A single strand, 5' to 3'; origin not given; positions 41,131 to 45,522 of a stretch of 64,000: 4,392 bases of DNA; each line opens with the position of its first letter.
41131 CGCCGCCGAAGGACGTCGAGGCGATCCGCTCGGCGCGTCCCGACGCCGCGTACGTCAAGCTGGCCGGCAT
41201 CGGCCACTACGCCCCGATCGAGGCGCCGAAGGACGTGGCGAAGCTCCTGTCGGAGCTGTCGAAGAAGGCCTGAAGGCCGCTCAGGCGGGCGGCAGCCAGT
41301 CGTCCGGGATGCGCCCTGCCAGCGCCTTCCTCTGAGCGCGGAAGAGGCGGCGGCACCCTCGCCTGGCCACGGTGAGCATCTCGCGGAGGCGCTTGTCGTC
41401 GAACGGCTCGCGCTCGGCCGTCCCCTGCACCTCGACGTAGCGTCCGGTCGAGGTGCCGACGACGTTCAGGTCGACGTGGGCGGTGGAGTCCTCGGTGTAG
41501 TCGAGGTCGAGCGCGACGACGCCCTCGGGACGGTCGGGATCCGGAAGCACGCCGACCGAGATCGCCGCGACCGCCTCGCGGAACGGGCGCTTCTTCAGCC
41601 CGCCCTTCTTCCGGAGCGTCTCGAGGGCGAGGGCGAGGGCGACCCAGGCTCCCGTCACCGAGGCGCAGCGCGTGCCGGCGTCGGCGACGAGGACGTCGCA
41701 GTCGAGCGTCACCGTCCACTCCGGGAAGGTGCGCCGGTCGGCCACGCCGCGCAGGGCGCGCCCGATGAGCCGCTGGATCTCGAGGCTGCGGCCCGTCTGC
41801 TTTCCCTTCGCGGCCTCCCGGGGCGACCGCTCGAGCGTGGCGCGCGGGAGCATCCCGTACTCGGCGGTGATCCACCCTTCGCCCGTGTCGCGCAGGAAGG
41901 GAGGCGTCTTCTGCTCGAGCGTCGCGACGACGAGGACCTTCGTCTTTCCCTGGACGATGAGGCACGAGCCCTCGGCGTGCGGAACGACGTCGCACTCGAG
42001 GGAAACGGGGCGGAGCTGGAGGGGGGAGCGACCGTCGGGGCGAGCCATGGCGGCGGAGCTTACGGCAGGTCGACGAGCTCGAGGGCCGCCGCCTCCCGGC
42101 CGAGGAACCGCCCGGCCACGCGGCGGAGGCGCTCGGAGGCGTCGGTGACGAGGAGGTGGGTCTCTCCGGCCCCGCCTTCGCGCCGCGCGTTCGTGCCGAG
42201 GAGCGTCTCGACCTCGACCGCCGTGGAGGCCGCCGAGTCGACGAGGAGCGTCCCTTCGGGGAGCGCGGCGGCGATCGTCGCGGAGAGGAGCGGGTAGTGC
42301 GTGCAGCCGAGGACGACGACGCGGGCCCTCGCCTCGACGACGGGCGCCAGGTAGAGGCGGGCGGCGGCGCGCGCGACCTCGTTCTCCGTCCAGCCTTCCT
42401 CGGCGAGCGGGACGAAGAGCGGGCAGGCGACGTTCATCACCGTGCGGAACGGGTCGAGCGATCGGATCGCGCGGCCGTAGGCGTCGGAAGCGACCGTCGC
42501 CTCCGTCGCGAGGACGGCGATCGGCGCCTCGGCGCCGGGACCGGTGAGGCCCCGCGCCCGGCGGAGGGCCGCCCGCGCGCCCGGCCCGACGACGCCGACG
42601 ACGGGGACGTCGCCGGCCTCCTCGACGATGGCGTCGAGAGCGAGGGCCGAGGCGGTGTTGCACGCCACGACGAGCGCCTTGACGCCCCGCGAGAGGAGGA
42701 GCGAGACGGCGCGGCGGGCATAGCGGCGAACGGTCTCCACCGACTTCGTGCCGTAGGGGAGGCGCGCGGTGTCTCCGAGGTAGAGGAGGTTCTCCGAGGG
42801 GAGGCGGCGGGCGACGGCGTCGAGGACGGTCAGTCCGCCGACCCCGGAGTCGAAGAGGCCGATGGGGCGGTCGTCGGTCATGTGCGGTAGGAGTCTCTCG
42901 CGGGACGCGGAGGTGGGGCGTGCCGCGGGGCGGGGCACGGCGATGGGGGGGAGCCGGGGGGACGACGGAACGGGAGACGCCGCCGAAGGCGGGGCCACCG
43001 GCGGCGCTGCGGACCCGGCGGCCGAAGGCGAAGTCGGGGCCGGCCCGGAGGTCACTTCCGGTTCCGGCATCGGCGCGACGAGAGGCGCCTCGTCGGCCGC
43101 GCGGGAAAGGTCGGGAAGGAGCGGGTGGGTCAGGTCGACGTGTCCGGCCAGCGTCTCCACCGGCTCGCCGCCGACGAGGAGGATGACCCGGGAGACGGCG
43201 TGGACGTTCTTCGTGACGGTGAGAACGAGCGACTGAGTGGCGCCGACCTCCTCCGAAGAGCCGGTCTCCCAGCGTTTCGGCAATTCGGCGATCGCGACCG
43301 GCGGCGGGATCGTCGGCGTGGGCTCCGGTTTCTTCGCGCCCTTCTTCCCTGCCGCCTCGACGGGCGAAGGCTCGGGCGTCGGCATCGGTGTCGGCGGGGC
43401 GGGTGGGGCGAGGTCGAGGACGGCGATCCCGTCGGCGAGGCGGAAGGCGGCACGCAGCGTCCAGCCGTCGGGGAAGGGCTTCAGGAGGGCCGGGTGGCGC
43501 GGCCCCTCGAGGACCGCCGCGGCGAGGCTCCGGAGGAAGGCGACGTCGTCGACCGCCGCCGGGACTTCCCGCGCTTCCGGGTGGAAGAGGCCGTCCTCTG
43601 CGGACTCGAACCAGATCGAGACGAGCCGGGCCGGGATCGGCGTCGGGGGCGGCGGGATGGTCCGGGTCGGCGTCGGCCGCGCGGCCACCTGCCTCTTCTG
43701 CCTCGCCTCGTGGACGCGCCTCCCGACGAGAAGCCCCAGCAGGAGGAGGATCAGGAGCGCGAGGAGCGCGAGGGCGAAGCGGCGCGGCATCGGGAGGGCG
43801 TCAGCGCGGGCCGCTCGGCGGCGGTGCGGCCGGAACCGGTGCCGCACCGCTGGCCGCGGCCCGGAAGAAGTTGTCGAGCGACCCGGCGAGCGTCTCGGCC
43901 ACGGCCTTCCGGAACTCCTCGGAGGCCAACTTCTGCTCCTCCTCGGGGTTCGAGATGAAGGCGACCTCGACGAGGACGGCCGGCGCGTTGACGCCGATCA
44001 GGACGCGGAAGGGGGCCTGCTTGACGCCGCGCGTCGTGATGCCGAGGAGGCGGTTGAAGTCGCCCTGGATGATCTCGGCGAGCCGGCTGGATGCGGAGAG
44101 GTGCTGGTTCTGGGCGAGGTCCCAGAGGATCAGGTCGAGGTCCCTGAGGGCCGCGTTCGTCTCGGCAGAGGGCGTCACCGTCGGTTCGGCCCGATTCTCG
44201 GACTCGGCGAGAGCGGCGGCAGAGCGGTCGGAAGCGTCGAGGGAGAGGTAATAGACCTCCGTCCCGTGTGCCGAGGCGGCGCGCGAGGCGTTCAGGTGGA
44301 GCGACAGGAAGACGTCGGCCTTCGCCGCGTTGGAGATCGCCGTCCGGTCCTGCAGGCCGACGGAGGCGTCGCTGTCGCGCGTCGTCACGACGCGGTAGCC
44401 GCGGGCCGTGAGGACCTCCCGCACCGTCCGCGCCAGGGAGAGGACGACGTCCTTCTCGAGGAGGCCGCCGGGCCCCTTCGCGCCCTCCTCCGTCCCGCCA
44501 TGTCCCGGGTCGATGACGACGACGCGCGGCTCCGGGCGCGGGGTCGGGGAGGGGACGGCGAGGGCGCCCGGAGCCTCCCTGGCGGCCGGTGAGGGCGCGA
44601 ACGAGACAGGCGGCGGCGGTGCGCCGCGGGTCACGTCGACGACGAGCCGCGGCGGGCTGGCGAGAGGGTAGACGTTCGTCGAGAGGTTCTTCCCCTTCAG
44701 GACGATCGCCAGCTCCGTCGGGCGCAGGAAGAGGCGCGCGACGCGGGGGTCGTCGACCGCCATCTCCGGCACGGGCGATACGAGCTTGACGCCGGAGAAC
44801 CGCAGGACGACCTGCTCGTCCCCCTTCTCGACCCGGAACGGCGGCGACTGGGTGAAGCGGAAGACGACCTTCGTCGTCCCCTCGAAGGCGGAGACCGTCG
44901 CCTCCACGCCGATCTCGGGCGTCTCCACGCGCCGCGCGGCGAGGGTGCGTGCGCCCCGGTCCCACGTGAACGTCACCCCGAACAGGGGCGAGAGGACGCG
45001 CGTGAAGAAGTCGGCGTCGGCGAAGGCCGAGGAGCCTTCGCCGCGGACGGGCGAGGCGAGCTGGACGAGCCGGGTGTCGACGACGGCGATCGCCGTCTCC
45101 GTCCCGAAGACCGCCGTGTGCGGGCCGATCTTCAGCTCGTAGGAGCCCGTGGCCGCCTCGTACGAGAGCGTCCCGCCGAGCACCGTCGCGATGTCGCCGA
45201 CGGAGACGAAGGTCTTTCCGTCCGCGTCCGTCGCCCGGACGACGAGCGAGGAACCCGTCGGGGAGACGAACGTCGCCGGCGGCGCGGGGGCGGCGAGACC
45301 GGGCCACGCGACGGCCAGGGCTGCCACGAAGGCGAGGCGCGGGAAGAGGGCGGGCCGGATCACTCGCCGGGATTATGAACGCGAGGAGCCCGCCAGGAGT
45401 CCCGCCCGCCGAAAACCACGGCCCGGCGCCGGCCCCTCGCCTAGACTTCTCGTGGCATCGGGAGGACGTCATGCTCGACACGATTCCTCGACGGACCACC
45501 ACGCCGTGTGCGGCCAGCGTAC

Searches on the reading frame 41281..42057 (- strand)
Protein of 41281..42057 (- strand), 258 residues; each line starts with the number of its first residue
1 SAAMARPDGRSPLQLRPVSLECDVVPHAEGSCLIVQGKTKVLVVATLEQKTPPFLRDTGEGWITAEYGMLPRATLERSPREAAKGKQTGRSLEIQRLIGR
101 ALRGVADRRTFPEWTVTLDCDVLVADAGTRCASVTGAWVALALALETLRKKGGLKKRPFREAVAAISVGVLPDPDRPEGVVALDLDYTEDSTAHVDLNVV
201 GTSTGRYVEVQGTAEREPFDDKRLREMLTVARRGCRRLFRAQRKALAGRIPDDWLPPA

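Call 36: search_protein_families(library=pfam, proteins=[window:41281-42057:-], max_evalue=0.001)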
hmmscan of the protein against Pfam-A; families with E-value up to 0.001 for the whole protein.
window:41281-42057:- (258 aa): 2 families
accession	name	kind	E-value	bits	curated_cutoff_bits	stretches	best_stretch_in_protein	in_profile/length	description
PF01138.27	RNase_PH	-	5.9e-28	98.3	25.5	1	14-144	1-127/130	3' exoribonuclease family, domain 1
PF03725.20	RNase_PH_C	-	1.3e-06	28.7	20.8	1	163-233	3-66/67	3' exoribonuclease family, domain 2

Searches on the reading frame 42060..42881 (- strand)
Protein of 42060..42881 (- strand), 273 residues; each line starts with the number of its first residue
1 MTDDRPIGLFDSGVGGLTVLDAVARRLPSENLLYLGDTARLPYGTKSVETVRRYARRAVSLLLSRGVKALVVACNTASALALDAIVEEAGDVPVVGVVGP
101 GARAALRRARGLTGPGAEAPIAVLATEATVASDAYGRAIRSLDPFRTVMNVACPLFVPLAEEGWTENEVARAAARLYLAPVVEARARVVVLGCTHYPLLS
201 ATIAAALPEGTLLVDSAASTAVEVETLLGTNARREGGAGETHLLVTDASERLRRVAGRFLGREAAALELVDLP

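Call 72: find_encoding_contigs(protein=window:42060-42881:-, flank=3000, max_places=4)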
Protein window:42060-42881:- (273 aa): no gene with exactly this product is on record in the collection.

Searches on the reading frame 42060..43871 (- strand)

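Call 36: search_protein_families(library=pfam, proteins=[window:42060-43871:-], max_evalue=0.001)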
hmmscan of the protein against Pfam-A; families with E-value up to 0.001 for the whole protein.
window:42060-43871:- (603 aa): 2 families
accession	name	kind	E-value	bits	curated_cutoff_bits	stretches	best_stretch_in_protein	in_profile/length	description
PF01177.27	Asp_Glu_race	-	1.4e-18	67.9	31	1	353-552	20-209/211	Asp/Glu/Hydantoin racemase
PF10646.14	Germane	-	2.2e-06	28.7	23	0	203-239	82-117/117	Sporulation and spore germination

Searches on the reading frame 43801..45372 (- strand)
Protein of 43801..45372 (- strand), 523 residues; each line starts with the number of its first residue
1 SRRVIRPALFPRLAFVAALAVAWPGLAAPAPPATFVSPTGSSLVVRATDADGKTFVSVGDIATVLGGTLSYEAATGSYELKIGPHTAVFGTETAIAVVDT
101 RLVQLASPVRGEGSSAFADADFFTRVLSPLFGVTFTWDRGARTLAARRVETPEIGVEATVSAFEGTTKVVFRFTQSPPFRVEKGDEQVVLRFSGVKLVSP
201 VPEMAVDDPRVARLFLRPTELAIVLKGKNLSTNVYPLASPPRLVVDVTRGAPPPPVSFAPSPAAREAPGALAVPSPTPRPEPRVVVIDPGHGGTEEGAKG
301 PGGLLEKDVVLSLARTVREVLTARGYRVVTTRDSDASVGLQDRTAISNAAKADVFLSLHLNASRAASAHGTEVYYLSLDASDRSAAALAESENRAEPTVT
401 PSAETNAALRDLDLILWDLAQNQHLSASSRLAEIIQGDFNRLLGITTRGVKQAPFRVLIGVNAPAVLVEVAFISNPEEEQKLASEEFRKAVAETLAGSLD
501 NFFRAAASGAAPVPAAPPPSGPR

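Call 36: search_protein_families(library=pfam, proteins=[window:43801-45372:-], max_evalue=0.001)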
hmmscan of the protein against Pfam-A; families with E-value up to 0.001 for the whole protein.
window:43801-45372:- (523 aa): 2 families
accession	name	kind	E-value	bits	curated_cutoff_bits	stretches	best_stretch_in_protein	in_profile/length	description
PF01520.23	Amidase_3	-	3.3e-53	180.7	27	1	285-499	1-172/174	N-acetylmuramoyl-L-alanine amidase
PF07833.16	Cu_amine_oxidN1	-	3.9e-05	24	24.2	1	51-144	17-106/108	Copper amine oxidase N-terminal domain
